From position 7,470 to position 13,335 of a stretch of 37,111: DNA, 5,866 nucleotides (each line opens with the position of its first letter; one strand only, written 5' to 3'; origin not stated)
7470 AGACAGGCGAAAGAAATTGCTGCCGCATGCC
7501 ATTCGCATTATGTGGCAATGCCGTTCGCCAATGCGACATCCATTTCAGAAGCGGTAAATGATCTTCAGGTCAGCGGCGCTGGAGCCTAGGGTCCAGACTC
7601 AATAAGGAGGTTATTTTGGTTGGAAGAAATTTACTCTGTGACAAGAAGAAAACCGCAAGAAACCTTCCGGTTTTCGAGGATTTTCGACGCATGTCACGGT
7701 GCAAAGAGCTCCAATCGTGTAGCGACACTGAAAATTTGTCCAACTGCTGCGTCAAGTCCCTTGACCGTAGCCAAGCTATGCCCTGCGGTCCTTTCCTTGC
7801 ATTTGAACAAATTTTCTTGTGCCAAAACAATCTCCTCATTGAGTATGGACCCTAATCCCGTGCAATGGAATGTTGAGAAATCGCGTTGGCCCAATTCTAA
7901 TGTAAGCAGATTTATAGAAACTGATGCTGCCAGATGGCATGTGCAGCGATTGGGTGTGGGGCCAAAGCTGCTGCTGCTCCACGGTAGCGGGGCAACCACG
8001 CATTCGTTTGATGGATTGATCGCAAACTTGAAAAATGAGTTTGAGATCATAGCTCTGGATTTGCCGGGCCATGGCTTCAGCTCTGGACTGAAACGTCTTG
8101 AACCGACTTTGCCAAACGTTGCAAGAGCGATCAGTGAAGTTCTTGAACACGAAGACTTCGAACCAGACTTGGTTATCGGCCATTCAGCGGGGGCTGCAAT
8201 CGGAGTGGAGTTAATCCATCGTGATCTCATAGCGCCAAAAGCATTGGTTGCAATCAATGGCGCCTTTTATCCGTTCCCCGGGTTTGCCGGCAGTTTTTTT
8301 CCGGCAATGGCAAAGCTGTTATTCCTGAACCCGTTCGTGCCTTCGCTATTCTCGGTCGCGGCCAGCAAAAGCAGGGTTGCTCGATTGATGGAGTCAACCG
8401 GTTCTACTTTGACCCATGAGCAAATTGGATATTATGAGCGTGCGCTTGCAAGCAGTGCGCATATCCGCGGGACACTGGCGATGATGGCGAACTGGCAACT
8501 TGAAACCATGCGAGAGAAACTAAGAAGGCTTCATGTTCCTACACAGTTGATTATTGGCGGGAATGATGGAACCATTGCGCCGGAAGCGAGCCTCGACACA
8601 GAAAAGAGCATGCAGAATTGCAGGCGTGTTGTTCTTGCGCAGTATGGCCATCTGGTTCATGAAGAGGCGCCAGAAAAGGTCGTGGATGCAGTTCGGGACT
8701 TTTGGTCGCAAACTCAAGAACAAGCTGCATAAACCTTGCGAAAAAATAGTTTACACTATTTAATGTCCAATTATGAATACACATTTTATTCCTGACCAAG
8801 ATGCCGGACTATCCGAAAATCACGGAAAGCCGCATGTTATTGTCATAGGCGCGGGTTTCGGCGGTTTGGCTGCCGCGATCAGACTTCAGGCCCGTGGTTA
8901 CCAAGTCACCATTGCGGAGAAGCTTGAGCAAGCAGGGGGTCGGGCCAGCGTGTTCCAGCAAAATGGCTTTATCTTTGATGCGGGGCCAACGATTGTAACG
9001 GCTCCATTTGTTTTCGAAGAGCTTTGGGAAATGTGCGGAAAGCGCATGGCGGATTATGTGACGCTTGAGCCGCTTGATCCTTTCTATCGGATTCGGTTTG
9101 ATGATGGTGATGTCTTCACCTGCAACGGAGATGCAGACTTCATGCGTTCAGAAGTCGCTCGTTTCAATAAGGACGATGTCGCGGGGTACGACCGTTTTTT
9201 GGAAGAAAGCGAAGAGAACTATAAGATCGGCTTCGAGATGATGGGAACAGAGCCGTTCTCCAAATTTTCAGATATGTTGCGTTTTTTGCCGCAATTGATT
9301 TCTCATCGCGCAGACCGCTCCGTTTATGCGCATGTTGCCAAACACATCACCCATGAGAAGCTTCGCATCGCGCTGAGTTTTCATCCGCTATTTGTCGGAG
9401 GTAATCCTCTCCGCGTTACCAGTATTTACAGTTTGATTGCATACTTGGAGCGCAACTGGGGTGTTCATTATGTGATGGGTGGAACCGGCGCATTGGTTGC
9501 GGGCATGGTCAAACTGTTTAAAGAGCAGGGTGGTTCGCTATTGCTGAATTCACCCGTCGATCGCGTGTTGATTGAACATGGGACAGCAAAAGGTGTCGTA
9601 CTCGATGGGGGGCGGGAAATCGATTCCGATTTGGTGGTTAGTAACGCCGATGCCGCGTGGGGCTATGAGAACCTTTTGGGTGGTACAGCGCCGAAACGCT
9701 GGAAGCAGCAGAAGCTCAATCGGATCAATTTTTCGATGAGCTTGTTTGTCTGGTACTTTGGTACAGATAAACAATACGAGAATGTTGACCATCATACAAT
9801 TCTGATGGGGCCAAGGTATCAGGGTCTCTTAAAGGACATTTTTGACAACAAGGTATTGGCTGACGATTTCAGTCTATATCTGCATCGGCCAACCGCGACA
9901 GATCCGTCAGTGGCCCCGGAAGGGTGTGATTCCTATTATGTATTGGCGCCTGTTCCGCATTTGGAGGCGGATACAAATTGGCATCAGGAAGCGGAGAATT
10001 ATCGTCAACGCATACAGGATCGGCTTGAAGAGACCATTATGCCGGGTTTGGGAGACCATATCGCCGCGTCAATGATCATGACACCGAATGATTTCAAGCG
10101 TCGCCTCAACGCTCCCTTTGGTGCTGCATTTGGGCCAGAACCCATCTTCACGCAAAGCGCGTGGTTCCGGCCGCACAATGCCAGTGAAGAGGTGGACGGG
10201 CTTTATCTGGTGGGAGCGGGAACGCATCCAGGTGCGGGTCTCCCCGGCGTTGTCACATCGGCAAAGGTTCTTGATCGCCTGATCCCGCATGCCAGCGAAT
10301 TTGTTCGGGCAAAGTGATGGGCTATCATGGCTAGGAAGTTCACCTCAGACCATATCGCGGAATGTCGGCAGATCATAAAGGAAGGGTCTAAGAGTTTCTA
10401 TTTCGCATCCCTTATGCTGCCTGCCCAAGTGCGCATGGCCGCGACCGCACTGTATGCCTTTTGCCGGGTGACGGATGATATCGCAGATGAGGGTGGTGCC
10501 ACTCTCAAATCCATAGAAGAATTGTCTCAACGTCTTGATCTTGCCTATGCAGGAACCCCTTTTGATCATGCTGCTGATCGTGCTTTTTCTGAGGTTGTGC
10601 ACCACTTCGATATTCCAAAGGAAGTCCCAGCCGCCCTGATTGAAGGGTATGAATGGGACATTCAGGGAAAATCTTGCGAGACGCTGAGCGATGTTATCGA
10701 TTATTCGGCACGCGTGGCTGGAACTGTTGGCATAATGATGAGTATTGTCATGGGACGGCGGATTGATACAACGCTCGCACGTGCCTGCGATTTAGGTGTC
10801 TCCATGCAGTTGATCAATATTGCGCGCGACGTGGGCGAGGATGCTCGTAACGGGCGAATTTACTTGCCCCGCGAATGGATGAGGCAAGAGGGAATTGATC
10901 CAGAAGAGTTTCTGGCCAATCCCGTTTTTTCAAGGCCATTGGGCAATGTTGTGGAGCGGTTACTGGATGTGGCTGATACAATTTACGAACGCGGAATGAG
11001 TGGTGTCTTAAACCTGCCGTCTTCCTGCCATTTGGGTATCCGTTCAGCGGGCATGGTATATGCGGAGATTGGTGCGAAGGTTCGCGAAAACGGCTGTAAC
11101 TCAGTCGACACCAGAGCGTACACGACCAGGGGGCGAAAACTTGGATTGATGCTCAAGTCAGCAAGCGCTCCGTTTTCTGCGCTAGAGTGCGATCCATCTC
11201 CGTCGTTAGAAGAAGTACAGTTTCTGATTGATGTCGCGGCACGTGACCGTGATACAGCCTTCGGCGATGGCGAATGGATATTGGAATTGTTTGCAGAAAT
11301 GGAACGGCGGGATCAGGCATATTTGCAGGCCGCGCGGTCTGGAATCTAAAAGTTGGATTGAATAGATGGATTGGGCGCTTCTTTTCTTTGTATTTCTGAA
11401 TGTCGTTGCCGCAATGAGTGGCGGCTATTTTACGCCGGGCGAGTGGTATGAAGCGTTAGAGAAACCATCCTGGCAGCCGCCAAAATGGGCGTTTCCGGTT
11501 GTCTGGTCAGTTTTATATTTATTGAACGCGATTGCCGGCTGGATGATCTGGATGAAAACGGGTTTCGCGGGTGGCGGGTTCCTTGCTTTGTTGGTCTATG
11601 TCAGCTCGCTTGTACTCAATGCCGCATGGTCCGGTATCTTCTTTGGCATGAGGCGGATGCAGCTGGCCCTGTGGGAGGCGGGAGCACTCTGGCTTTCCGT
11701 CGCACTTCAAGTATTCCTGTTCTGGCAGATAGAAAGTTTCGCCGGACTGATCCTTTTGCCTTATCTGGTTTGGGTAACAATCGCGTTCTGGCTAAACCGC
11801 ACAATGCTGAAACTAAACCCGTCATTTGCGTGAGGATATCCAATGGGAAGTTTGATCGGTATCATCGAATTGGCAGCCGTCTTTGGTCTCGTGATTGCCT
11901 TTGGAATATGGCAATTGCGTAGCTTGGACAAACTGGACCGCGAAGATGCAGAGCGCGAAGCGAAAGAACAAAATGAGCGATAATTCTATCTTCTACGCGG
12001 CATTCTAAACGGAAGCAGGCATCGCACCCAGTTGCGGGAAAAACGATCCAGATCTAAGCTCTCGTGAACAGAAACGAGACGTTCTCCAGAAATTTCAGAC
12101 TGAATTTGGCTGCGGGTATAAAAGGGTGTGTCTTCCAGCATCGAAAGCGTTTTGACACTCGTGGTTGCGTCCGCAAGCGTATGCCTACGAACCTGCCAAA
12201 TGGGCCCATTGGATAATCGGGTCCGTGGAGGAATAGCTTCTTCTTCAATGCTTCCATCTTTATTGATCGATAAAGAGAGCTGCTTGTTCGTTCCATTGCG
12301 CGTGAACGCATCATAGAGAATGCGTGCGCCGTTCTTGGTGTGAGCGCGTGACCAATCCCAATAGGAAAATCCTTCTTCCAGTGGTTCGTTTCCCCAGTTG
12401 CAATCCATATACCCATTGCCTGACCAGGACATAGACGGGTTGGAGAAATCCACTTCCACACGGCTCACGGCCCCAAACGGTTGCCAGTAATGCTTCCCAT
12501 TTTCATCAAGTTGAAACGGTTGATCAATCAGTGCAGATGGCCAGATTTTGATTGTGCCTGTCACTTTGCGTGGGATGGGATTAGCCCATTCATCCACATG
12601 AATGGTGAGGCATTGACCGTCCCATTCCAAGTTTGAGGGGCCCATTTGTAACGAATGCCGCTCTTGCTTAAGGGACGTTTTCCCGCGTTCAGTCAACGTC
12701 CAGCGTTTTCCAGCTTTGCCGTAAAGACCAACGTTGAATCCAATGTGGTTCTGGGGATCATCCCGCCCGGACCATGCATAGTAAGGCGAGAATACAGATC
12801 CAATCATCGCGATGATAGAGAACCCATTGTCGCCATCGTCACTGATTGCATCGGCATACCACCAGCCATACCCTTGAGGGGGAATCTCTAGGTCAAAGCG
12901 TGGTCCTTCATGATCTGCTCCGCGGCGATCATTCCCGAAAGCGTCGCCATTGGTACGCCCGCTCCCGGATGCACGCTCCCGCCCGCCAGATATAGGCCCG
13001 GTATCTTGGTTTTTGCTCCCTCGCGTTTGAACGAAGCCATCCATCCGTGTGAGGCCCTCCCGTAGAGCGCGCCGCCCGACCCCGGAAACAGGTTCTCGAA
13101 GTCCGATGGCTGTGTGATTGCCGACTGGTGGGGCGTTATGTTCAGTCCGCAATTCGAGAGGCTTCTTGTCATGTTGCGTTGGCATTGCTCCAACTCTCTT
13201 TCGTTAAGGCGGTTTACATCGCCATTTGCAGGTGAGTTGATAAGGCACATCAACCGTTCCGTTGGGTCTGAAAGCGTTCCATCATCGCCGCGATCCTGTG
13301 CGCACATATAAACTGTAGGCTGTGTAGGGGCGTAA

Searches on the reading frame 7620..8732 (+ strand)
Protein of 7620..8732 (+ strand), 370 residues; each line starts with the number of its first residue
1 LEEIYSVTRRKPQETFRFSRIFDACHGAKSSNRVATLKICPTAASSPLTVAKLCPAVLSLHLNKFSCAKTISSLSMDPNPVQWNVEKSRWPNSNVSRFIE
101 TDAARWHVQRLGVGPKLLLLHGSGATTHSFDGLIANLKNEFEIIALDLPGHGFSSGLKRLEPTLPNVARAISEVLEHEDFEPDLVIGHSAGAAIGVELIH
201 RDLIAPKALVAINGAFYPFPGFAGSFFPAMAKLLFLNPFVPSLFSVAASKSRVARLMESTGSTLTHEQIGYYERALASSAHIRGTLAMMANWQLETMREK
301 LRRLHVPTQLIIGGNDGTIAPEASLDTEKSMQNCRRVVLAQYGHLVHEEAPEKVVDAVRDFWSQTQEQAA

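Call 61: search_protein_families(library=ncbifam, proteins=[window:7620-8732:+], max_evalue=0.00001)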
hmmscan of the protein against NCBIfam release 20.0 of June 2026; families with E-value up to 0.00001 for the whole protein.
window:7620-8732:+ (370 aa): 19 families
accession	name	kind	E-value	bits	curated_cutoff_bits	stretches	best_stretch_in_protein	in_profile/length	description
TIGR03056.1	bchO_mg_che_rel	equivalog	2.7e-84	282.5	172.55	1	90-361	2-276/278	alpha/beta fold hydrolase BchO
NF011457.0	PRK14875.1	equivalog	2.1e-23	82.9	307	1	99-364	122-371/372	acetoin dehydrogenase dihydrolipoyllysine-residue acetyltransferase subunit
NF051488.1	bifunc_PcaDC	exception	5.1e-20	71.9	390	2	114-201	12-98/375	bifunctional 3-oxoadipate enol-lactonase/4-carboxymuconolactone decarboxylase PcaDC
TIGR03695.1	menH_SHCHC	equivalog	3.3e-18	66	208.55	1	115-199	3-89/252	2-succinyl-6-hydroxy-2,4-cyclohexadiene-1-carboxylate synthase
TIGR02427.1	protocat_pcaD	equivalog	1.3e-17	64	255.85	2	115-213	14-111/251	3-oxoadipate enol-lactonase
NF002873.0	PRK03204.1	equivalog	2.4e-16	59.9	466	1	95-358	15-281/286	haloalkane dehalogenase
TIGR01738.1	bioH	equivalog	3.4e-13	49.8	206.95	1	114-361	3-244/245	pimeloyl-ACP methyl ester esterase BioH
NF004514.1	PRK05855.1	equivalog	3.7e-13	48.9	455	1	233-368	162-293/578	SDR family oxidoreductase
NF050089.1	i_nPHAscl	equivalog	5e-13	48.8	300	1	112-201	16-104/288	intracellular short-chain-length polyhydroxyalkanoate depolymerase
NF051487.1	bifunc_PcaCD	exception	1.2e-12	47.7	430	1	117-362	175-411/413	bifunctional 4-carboxymuconolactone decarboxylase/3-oxoadipate enol-lactonase PcaCD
NF007954.0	PRK10673.1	equivalog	2.4e-11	43.4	399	1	117-199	19-99/255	esterase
TIGR03611.1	RutD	equivalog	2.7e-11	43.3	238.5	1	114-214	13-113/258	pyrimidine utilization protein D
NF002938.0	PRK03592.1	equivalog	2e-10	40.5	241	0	96-212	12-127/298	haloalkane dehalogenase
NF008340.0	PRK11126.1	equivalog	4.1e-10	39.3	261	1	114-200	14-97/255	2-succinyl-6-hydroxy-2,4-cyclohexadiene-1-carboxylate synthase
NF058580.1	lipase_V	equivalog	3.4e-08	33.4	300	1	115-204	26-113/230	EstV family lipase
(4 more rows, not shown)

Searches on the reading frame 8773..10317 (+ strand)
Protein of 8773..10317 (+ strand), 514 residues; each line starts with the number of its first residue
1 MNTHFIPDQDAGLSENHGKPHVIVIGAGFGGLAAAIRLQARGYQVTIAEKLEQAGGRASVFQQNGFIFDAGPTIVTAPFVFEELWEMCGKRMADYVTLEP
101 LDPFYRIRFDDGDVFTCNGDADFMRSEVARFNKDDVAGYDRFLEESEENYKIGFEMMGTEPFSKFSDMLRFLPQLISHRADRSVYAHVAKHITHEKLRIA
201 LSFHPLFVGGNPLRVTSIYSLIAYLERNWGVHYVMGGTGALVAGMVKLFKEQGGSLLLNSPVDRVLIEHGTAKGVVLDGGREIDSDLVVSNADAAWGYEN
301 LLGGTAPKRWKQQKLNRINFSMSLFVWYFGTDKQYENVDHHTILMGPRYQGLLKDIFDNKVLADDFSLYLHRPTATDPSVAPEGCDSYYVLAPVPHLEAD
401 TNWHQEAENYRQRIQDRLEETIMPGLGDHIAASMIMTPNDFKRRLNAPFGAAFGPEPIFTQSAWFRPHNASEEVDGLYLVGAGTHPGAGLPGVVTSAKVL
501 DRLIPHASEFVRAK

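Call 61: search_protein_families(library=ncbifam, proteins=[window:8773-10317:+], max_evalue=0.00001)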
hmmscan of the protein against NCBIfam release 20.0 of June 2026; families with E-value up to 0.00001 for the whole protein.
window:8773-10317:+ (514 aa): 23 families
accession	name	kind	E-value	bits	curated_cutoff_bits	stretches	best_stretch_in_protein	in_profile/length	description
TIGR02734.1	crtI_fam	subfamily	7.3e-190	631.9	238.1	1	22-507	1-491/504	phytoene desaturase family protein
NF058655.1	CrtID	equivalog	4.2e-102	342.4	640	1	22-499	1-476/478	bifunctional phytoene desaturase/3,4-desaturase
NF045637.1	carotdesatCrtDProt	equivalog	5.1e-68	229.8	580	1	22-499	1-477/485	1-hydroxycarotenoid 3,4-desaturase CrtD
NF042421.1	hydcarot_desat_CrtD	equivalog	2.3e-60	204.4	500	1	22-507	4-486/487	1-hydroxycarotenoid 3,4-desaturase CrtD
TIGR02730.1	carot_isom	equivalog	4e-31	108.4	586.9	2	223-496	212-480/493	carotenoid isomerase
NF045689.1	BCarotKetCrtO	equivalog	1.5e-29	103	1000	2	360-493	381-526/563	beta-carotene ketolase CrtO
TIGR02733.1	desat_CrtD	equivalog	2.4e-22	79.3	549.7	2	20-76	2-58/492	C-3',4' desaturase CrtD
NF005560.0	PRK07233.1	equivalog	2.2e-15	56.5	252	1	21-67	2-48/435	hypothetical protein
TIGR03467.1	HpnE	equivalog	1.3e-11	44.5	283.05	1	22-74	1-55/430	hydroxysqualene dehydroxylase HpnE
NF005548.0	PRK07208.1-4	equivalog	5.5e-10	38.4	389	1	19-73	3-57/488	hypothetical protein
NF005547.0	PRK07208.1-3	equivalog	3.3e-09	36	380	1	19-71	4-56/465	hypothetical protein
NF004789.0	PRK06134.1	subfamily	2.8e-08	32.8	747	0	17-59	10-52/581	FAD-dependent oxidoreductase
NF009477.0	PRK12843.1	equivalog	4.6e-07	28.7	758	0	16-59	13-56/578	FAD-dependent oxidoreductase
NF009410.0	PRK12771.1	subfamily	6.9e-07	28.2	516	1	18-56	138-175/566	NAD(P)-binding protein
TIGR00562.1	proto_IX_ox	equivalog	7.1e-07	28.2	97.85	1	19-74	2-59/470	protoporphyrinogen oxidase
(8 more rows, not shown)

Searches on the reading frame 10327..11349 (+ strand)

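Call 61: search_protein_families(library=ncbifam, proteins=[window:10327-11349:+], max_evalue=0.00001)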
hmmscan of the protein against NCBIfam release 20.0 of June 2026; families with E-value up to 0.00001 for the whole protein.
window:10327-11349:+ (340 aa): 6 families
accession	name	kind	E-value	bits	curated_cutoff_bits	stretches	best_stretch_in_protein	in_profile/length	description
NF045921.1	PhytnSynCrtBRhod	equivalog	3.8e-110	368.1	500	1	7-305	4-307/307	15-cis-phytoene synthase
NF042419.1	Phyto_syn_CrtB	equivalog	2.4e-62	211.2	480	1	13-284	7-288/306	15-cis-phytoene synthase CrtB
TIGR03465.1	HpnD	equivalog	3.9e-51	173.6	278.6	1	19-279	4-265/267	presqualene diphosphate synthase HpnD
NF045686.1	PhytoSynCyanob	equivalog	2.7e-42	144.9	550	1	8-274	19-299/310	15-cis-phytoene synthase CrtB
TIGR03464.1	HpnC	equivalog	3.2e-38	131.8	250.45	1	23-278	8-265/267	squalene synthase HpnC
TIGR01559.1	squal_synth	equivalog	2.2e-07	30.3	286.75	0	116-185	128-203/337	squalene synthase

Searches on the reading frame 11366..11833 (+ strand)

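Call 61: search_protein_families(library=ncbifam, proteins=[window:11366-11833:+], max_evalue=0.00001)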
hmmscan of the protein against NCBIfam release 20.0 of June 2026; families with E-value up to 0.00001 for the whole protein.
window:11366-11833:+ (155 aa): 1 family
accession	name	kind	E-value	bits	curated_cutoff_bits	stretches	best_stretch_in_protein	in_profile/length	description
NF047825.1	T-richsensTspOAlph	equivalog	1.1e-41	142.5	180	1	1-153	1-150/152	tryptophan-rich sensory protein TspO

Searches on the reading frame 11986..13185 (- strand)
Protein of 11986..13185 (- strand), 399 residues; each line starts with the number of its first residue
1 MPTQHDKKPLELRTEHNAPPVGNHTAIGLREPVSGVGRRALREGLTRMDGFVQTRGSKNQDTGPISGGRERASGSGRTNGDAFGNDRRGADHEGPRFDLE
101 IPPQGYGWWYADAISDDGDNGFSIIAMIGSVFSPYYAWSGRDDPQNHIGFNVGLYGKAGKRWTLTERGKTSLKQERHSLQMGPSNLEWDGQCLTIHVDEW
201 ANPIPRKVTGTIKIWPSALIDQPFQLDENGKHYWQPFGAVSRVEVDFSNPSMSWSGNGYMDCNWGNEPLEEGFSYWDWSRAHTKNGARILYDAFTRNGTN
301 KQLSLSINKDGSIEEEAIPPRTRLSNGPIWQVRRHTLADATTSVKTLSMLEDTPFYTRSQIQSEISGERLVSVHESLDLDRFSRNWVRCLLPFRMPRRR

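Call 61: search_protein_families(library=ncbifam, proteins=[window:11986-13185:-], max_evalue=0.00001)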
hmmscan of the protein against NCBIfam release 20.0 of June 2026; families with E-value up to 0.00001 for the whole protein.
window:11986-13185:- (399 aa): 1 family
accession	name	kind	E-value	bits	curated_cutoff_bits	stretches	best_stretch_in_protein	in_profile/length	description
NF045922.1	CarotHydtaseCrtCRhod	equivalog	4.7e-92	308.3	400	1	124-399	1-275/278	carotenoid 1,2-hydratase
